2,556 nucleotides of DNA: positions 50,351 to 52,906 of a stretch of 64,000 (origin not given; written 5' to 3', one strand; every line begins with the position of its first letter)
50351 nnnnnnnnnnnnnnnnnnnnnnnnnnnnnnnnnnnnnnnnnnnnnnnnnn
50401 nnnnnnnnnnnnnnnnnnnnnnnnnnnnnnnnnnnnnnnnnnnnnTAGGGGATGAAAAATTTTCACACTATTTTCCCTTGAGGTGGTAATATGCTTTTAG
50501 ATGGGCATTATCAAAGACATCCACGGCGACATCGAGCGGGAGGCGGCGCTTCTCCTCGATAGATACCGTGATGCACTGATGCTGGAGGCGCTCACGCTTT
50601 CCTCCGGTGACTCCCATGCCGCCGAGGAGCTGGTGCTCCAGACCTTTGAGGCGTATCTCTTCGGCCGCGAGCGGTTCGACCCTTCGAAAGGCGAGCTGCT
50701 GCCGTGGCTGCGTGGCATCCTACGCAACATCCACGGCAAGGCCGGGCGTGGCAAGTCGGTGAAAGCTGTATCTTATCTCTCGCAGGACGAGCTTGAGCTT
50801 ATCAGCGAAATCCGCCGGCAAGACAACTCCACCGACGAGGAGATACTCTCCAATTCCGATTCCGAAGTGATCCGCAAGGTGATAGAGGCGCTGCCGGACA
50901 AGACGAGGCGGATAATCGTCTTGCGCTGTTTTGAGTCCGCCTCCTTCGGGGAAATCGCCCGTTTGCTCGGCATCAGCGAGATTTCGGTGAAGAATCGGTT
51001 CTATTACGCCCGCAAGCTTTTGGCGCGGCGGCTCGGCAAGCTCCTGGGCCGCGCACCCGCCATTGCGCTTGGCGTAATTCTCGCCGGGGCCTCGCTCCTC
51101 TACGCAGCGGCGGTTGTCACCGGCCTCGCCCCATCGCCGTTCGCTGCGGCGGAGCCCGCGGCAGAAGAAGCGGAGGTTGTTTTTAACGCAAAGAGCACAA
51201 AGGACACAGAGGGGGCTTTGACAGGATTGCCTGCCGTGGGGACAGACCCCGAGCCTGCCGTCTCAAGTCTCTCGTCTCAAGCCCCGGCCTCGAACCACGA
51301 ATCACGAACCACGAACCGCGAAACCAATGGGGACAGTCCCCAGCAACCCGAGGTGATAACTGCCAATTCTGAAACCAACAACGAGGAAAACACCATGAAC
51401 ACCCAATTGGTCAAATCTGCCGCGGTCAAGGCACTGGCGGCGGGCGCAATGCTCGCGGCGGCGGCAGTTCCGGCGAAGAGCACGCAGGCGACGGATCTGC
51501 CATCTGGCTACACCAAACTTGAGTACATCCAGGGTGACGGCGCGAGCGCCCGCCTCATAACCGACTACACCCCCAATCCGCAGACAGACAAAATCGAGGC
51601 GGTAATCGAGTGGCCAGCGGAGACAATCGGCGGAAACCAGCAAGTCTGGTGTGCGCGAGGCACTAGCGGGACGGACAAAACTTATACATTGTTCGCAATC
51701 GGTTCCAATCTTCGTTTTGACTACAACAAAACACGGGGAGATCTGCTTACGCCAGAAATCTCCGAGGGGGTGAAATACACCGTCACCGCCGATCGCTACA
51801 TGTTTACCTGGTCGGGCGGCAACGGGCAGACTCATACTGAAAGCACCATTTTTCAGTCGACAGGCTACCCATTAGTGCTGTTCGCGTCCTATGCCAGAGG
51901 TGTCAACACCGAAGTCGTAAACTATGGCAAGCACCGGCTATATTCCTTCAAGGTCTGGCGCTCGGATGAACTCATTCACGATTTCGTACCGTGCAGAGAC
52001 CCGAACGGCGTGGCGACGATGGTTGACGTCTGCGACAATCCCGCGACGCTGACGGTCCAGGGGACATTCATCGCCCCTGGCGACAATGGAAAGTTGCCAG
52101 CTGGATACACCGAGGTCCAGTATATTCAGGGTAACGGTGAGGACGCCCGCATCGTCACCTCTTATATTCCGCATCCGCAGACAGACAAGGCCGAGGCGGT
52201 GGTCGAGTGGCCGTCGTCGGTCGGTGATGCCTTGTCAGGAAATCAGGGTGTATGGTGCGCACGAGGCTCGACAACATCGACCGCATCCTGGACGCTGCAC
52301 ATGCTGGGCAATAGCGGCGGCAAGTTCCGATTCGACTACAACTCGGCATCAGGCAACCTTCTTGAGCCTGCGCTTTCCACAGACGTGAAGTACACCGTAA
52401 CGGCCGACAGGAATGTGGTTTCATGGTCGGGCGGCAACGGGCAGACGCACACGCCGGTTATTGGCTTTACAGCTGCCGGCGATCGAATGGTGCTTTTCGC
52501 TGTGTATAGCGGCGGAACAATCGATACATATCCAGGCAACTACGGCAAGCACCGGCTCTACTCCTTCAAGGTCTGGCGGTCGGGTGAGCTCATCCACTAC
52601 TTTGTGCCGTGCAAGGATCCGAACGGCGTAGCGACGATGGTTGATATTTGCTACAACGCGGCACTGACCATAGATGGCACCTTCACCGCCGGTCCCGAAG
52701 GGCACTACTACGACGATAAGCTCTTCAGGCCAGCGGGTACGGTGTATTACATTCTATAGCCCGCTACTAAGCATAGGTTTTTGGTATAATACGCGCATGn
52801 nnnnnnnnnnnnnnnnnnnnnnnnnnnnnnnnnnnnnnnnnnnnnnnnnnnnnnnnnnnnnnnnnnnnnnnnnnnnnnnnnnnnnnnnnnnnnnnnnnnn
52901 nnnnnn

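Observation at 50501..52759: ECF-type sigma factor ORF runs, with no stop, into a secreted lectin-like repeat protein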

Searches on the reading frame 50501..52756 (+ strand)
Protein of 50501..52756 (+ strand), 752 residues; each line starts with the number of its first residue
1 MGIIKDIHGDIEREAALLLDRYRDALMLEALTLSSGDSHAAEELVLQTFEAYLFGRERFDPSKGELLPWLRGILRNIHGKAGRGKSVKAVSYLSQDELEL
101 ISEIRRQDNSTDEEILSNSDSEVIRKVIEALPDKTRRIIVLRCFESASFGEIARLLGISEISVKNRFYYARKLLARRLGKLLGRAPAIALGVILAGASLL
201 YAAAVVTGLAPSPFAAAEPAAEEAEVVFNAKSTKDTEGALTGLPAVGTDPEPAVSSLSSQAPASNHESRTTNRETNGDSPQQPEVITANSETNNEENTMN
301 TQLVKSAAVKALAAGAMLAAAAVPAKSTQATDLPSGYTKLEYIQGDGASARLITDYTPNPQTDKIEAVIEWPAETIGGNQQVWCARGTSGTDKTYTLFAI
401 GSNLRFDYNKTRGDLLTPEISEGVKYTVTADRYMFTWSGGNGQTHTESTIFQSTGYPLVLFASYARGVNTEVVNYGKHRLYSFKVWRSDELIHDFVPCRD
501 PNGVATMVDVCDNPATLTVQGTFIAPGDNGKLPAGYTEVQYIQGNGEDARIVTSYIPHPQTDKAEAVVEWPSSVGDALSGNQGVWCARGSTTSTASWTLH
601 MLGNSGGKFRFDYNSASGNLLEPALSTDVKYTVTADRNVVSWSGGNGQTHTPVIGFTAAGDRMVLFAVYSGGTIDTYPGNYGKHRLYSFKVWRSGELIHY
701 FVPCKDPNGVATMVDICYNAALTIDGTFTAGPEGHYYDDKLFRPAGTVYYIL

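Call 3: search_protein_families(library=pfam, proteins=[window:50501-52756:+], max_evalue=1)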
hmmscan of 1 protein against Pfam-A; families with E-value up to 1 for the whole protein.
window:50501-52756:+ (752 aa): 5 families
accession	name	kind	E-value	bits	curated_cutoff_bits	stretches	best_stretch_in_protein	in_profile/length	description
PF08281.18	Sigma70_r4_2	-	3.1e-11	43.2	25.7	1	122-174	2-54/54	Sigma-70, region 4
PF04545.22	Sigma70_r4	-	3.2e-07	30.2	24.1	1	128-170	2-44/50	Sigma-70, region 4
PF04542.20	Sigma70_r2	-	0.00011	22.4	24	1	19-76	2-59/71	Sigma-70 region 2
PF07638.17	Sigma70_ECF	-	0.00034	21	21.1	1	122-178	128-183/185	ECF sigma factor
PF13542.12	HTH_Tnp_ISL3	-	0.068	13.1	27.4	1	139-168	20-48/51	Helix-turn-helix domain of transposase family ISL3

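Call 4: search_protein_families(library=ncbifam, proteins=[window:50501-52756:+], max_evalue=1)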
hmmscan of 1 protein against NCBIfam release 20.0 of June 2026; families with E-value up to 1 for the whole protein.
window:50501-52756:+ (752 aa): 76 families (the best 25 are shown)
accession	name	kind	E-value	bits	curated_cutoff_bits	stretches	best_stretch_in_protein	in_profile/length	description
TIGR02937.1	sigma70-ECF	superfamily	3.6e-17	62.5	42.9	1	19-178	7-165/165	sigma-70 family RNA polymerase sigma factor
NF009166.1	PRK12513.1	equivalog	2.8e-15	56.5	206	1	17-179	26-187/193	RNA polymerase sigma factor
TIGR02985.1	Sig70_bacteroi1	subfamily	3.6e-15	56.5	126.4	1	20-177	8-161/162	RNA polymerase sigma-70 factor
TIGR02983.1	SigE-fam_strep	subfamily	2.2e-14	53.7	141.55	1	21-179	14-159/162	SigE family RNA polymerase sigma factor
NF008888.0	PRK11922.1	equivalog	1.1e-13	51.3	204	1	51-185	64-203/231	RNA polymerase sigma factor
TIGR02950.1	SigM_subfam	subfamily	2.6e-13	50.1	147.95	1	22-176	9-156/159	RNA polymerase sigma factor, SigM family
NF007223.0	PRK09641.1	equivalog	1.3e-12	48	209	1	13-180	18-186/187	RNA polymerase sigma factor SigW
NF009168.0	PRK12515.1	subfamily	7e-12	45.2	236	1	37-178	45-179/189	RNA polymerase sigma factor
NF058625.1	sigma_PG0214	equivalog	1.1e-11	44.8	130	1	104-179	87-162/170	GFO_1088 family ECF-type sigma factor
NF007227.0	PRK09645.1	subfamily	1.8e-11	44.3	202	1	15-178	15-170/177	sigma-70 family RNA polymerase sigma factor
NF009174.0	PRK12522.1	equivalog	2e-11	44.2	217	1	18-179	8-168/175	RNA polymerase sigma factor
TIGR02952.1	Sig70_famx2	equivalog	2.8e-11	43.6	206.45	1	16-177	14-169/170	ECF subfamily RNA polymerase sigma factor, BldN family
TIGR02948.1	SigW_bacill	equivalog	1.2e-10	41.7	243.1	1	5-180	10-186/187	RNA polymerase sigma factor SigW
TIGR02989.1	Sig-70_gvs1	subfamily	3.8e-09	36.7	124.55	1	31-175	18-155/158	RNA polymerase sigma-70 factor, Rhodopirellula/Verrucomicrobium family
NF007226.0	PRK09644.1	equivalog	6.4e-09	36.1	199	1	35-175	22-154/166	RNA polymerase sigma factor SigM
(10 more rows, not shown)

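Call 12: find_homologous_proteins(query=window:50501-52756:+)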
Query window:50501-52756:+ (752 aa): 141 proteins with E <= 0.001 among 8000 candidates; the best 120 are listed.
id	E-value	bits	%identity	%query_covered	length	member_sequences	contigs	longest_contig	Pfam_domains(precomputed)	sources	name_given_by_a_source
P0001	0.0e+0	1656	97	100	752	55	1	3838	PF04545.23,PF08281.19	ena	-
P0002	0.0e+0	1444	85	100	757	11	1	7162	PF04545.23,PF08281.19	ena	-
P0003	0.0e+0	1254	77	100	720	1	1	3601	PF04542.21,PF08281.19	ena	-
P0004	0.0e+0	1059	75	70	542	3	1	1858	PF04545.23,PF08281.19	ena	-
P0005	4.1e-286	969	94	59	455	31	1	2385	-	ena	-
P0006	2.1e-276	937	96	56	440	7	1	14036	-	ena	-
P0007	6.0e-253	859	57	100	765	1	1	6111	PF04545.23,PF08281.19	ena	-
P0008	8.0e-252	856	57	100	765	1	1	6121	PF04545.23,PF08281.19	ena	-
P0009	9.2e-240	816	78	60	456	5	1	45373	-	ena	-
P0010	6.0e-220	750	52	100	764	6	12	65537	PF04545.23,PF08281.19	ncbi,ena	-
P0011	8.1e-218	743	52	100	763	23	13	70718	PF04545.23,PF04542.21,PF08281.19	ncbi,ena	-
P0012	9.2e-213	727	52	100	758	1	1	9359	PF04545.23,PF04542.21,PF08281.19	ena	-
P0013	5.9e-207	707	51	100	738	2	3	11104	PF04545.23,PF08281.19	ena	-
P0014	1.6e-206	706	51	100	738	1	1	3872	PF04545.23,PF08281.19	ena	-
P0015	5.3e-186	638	87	47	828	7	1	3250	PF04545.23,PF08281.19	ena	-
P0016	1.3e-183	630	94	43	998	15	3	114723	PF04545.23,PF08281.19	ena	-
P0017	5.0e-168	579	59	70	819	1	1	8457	PF04545.23,PF08281.19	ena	-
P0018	1.1e-146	508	50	70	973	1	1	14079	PF13229.13,PF04545.23,PF08281.19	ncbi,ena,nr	ncbi:MAG: sigma-70 family RNA polymerase sigma factor [Kiritimatiellae bacterium]|nr:sigma-70 family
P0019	1.3e-134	468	49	70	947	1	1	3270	PF13229.13,PF08281.19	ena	-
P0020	1.4e-133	465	49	70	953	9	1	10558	PF04545.23,PF08281.19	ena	-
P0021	2.1e-132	461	48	70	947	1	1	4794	PF13229.13,PF04545.23,PF08281.19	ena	-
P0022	3.9e-132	460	48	70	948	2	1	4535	PF13229.13,PF04545.23,PF08281.19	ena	-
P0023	5.9e-131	456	48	71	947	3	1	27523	PF04545.23,PF08281.19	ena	-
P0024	3.6e-129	450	46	70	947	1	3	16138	PF13229.13,PF04545.23,PF08281.19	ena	-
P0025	8.8e-129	449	70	42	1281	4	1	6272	PF13385.14,PF04545.23,PF04542.21,PF08281.19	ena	-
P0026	8.9e-128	446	68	40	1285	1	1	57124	PF04545.23,PF04542.21,PF08281.19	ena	-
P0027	1.3e-122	429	68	41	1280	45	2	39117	PF13385.14,PF04545.23,PF04542.21,PF08281.19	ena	-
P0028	1.0e-121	426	67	41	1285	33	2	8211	PF04545.23,PF04542.21,PF08281.19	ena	-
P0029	3.0e-115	404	63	41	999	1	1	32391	PF21722.5,PF04545.23,PF08281.19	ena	-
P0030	7.9e-115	403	67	43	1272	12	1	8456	PF13385.14,PF04545.23,PF08281.19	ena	-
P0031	2.1e-114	401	59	49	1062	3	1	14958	PF04545.23,PF08281.19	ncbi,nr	ncbi:MAG: sigma-70 family RNA polymerase sigma factor [Kiritimatiellae bacterium]|nr:sigma-70 family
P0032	3.5e-105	371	43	70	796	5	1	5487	PF04545.23,PF08281.19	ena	-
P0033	7.1e-103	363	55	49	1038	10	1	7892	PF04545.23,PF08281.19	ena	-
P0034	9.7e-103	363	59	45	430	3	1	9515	PF04545.23,PF04542.21,PF08281.19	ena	-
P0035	1.7e-102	362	55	49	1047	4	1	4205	PF04545.23,PF08281.19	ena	-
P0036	1.9e-101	359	47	60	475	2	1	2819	-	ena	-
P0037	5.7e-101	357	53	52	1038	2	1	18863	PF04545.23,PF08281.19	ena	-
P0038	1.1e-100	356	53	52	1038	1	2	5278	PF04545.23,PF08281.19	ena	-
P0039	1.1e-94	336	40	71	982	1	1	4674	PF13385.14,PF04545.23,PF08281.19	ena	-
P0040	2.3e-89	319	51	47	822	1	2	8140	PF04545.23,PF04542.21,PF08281.19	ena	-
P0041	8.1e-88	314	51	47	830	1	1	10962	PF04542.21,PF08281.19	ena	-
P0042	3.4e-87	312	54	43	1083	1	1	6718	PF04545.23,PF22842.4,PF08281.19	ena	-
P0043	3.9e-87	311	54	43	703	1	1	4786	PF04545.23,PF22842.4,PF08281.19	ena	-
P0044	4.2e-87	311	55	42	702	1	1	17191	PF04545.23,PF08281.19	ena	-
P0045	6.3e-87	311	54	43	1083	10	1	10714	PF04545.23,PF22842.4,PF08281.19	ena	-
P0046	6.4e-87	311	54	43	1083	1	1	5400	PF04545.23,PF22842.4,PF08281.19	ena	-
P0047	6.4e-87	311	54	43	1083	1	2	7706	PF04545.23,PF22842.4,PF08281.19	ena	-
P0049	3.9e-86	308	51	47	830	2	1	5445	PF04542.21,PF08281.19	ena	-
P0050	4.7e-86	308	51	47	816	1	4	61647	PF04542.21,PF08281.19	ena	-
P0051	5.3e-86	308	51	47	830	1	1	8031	PF04542.21,PF08281.19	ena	-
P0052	1.9e-85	306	54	42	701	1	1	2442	PF04545.23,PF08281.19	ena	-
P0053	4.0e-85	305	54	42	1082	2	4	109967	PF04545.23,PF22842.4,PF08281.19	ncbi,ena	-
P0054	6.5e-85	304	53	42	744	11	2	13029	PF04545.23,PF04542.21,PF08281.19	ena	-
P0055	2.2e-84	302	54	42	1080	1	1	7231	PF04545.23,PF22842.4,PF08281.19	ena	-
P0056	2.2e-84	302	54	42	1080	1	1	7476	PF04545.23,PF22842.4,PF08281.19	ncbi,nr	ncbi:MAG: sigma-70 family RNA polymerase sigma factor [Kiritimatiellae bacterium]|nr:sigma-70 family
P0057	2.0e-83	299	49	41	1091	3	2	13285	PF04545.23,PF08281.19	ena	-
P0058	3.7e-83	298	39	70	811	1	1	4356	PF04545.23,PF04542.21,PF08281.19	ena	-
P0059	5.0e-83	298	39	70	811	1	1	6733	PF04545.23,PF04542.21,PF08281.19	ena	-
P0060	1.0e-82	297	51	41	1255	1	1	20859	PF13306.13,PF04545.23,PF04542.21,PF08281.19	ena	-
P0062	4.1e-82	295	38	70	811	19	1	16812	PF04545.23,PF04542.21,PF08281.19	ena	-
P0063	4.2e-82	295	49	47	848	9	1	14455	PF04545.23,PF04542.21,PF08281.19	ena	-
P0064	9.8e-82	293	51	41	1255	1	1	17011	PF13306.13,PF04545.23,PF08281.19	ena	-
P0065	9.8e-82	293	51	41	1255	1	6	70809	PF13306.13,PF04545.23,PF08281.19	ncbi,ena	-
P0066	1.2e-81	293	50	41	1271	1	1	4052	PF13306.13,PF04545.23,PF08281.19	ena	-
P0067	1.2e-81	293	51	41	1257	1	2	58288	PF13306.13,PF04545.23,PF08281.19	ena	-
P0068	1.5e-81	293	51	41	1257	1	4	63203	PF13306.13,PF04545.23,PF08281.19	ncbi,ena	-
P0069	1.5e-81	293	51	41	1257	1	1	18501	PF13306.13,PF04545.23,PF08281.19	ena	-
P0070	1.6e-81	293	50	41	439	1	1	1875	PF04545.23,PF04542.21,PF08281.19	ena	-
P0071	2.5e-81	292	48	47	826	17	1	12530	PF04545.23,PF04542.21,PF08281.19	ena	-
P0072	3.2e-81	292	51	43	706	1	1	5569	PF04545.23,PF22842.4,PF08281.19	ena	-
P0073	6.4e-81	291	51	41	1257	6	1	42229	PF13306.13,PF04545.23,PF08281.19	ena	-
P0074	9.1e-81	290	51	41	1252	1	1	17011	PF13306.13,PF04545.23,PF08281.19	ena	-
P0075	2.5e-80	289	47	47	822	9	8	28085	PF04545.23,PF04542.21,PF08281.19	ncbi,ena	-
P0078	2.5e-79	285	47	43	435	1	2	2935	PF04545.23,PF08281.19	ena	-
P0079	3.0e-79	285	50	41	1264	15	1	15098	PF13306.13,PF04545.23,PF08281.19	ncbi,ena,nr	ncbi:MAG: sigma-70 family RNA polymerase sigma factor [Kiritimatiellae bacterium]|nr:sigma-70 family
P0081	1.1e-78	283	48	47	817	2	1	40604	PF04545.23,PF04542.21,PF08281.19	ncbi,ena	-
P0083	3.9e-78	282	34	68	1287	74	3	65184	PF04545.23,PF08281.19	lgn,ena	-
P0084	8.6e-78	280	47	47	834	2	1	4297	PF04545.23,PF04542.21,PF08281.19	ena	-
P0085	1.2e-77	280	47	47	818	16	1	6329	PF04542.21,PF08281.19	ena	-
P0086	1.3e-77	280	47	43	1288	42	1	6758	PF04545.23,PF08281.19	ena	-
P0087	2.4e-77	279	47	47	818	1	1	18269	PF04545.23,PF04542.21,PF08281.19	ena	-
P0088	3.0e-77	279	47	47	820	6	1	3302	PF04542.21,PF08281.19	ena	-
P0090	2.8e-76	275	47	47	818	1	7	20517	PF04545.23,PF04542.21,PF08281.19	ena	-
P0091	1.8e-74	269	38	71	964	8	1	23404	PF13385.14,PF04545.23,PF04542.21,PF08281.19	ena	-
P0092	2.5e-72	262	37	65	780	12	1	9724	PF04545.23,PF08281.19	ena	-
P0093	9.5e-72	260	49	43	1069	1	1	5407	PF04545.23,PF22842.4,PF08281.19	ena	-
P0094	3.3e-70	255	36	71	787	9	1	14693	PF04545.23,PF08281.19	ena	-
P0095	6.9e-70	254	48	43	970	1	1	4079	PF04542.21,PF08281.19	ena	-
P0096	4.6e-69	252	50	30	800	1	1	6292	PF04545.23,PF04542.21,PF08281.19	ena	-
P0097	1.3e-67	247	45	47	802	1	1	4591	PF04542.21,PF08281.19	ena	-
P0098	1.6e-67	246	45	47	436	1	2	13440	PF04545.23,PF04542.21,PF08281.19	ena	-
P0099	1.9e-67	246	48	41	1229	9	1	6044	PF13306.13,PF04545.23,PF08281.19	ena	-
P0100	1.1e-66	244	44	47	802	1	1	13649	PF04542.21,PF08281.19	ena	-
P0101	5.5e-66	241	35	70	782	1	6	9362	PF04545.23,PF04542.21,PF08281.19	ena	-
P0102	3.0e-65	239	45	47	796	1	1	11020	PF04545.23,PF04542.21,PF08281.19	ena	-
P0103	3.8e-65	239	35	70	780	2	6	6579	PF04545.23,PF04542.21,PF08281.19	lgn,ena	-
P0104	6.1e-65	238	35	70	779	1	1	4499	PF04545.23,PF04542.21,PF08281.19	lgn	-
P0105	6.5e-65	238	49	38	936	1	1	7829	PF08281.19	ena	-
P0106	1.4e-64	237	34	70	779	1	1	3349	PF04545.23,PF04542.21,PF08281.19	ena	-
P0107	8.1e-64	234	45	47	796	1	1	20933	PF04545.23,PF04542.21,PF08281.19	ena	-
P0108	5.5e-63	231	35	70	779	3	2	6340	PF04545.23,PF04542.21,PF08281.19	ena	-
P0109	1.9e-61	226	48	41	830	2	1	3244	PF04542.21,PF08281.19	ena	-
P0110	6.4e-60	221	47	43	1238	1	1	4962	PF13306.13,PF04545.23,PF08281.19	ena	-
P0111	8.8e-59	218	44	44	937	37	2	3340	PF04545.23,PF08281.19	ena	-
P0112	2.7e-58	216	35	70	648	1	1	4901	PF04545.23,PF04542.21,PF08281.19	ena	-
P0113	3.2e-58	216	41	43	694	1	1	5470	PF04545.23,PF04542.21,PF08281.19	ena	-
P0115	5.3e-52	195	41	43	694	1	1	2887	PF04542.21,PF22842.4,PF08281.19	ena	-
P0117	7.4e-50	188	43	41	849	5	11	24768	PF04545.23,PF04542.21,PF08281.19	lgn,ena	-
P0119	8.8e-48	181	40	40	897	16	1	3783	PF04545.23,PF04542.21,PF08281.19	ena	-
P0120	2.7e-43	166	39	43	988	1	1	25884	PF04542.21,PF08281.19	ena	-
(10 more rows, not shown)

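Call 15: find_encoding_contigs(protein=P0009, flank=6000, max_places=4)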
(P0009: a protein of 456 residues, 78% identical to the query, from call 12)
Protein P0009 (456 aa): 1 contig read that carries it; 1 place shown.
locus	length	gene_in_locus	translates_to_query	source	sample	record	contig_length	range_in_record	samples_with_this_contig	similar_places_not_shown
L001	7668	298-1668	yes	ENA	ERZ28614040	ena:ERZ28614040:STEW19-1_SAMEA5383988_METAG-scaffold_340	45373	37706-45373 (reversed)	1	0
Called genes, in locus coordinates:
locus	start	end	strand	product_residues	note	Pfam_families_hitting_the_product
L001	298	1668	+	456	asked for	-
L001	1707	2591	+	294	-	PF03009:GDPD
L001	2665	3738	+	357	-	-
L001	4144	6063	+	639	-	PF07715:Plug, PF00593:TonB_dep_Rec_b-barrel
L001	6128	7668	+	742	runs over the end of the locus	PF02518:HATPase_c, PF00204:DNA_gyraseB, PF01751:Toprim, PF00986:DNA_gyraseB_C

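Call 16: find_encoding_contigs(protein=P0036, flank=6000, max_places=4)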
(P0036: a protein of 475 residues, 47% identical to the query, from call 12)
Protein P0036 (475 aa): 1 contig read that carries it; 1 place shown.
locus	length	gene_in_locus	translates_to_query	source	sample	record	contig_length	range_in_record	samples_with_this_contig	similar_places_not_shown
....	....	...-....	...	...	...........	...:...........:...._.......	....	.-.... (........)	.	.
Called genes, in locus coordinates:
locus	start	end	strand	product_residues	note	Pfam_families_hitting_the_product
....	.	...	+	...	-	?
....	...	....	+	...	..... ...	-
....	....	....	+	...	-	?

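Call 85: find_encoding_contigs(protein=P0017, flank=4000, max_places=3)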
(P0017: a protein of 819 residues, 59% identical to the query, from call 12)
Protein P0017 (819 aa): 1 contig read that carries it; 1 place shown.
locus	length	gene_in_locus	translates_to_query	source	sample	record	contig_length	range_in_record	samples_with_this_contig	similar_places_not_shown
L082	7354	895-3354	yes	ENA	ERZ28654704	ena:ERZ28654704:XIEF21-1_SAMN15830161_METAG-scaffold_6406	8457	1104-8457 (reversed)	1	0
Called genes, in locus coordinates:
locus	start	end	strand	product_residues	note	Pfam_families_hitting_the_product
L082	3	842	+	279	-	?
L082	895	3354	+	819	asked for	PF04545:Sigma70_r4 (weak), PF08281:Sigma70_r4_2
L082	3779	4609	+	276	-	PF01797:Y1_Tnp (weak)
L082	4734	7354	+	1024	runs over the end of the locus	PF08281:Sigma70_r4_2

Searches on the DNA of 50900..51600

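Call 24: search_rna_families(source=window, start=50900, end=51600, threshold=evalue, max_evalue=1)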
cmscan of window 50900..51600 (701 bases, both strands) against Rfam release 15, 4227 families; matches with E-value up to 1: 0.
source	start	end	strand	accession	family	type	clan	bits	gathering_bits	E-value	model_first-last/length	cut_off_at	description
